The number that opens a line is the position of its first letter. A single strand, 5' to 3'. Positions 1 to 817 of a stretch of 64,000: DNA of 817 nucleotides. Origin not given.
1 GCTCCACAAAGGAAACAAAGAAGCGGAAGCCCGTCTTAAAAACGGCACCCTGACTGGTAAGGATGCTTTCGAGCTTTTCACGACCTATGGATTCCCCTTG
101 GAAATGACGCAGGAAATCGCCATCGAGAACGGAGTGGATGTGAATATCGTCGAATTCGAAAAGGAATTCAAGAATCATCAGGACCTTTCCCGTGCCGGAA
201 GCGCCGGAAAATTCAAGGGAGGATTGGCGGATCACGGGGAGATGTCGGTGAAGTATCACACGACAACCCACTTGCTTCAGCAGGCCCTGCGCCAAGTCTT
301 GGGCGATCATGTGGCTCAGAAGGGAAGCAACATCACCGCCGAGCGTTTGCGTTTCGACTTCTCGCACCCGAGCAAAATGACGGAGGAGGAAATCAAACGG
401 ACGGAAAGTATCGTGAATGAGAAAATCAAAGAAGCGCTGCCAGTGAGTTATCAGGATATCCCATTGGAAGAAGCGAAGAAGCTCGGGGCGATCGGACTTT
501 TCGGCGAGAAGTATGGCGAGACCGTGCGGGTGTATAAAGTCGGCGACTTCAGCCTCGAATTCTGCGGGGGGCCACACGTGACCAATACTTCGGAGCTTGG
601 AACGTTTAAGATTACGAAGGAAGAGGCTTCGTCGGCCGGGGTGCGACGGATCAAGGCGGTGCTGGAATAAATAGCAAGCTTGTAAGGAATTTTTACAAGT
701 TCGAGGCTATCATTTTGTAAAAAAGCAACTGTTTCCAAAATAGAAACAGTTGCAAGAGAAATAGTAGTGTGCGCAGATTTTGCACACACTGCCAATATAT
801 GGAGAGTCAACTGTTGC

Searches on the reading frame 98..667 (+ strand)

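Call 91: search_protein_families(library=pfam, proteins=[window:98-667:+], max_evalue=0.001)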
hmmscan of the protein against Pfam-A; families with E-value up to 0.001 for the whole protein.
window:98-667:+ (190 aa): 1 family
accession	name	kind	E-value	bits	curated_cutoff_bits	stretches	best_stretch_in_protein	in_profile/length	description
PF07973.19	tRNA_SAD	-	9.9e-20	70.7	24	1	143-185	1-43/44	Threonyl and Alanyl tRNA synthetase second additional domain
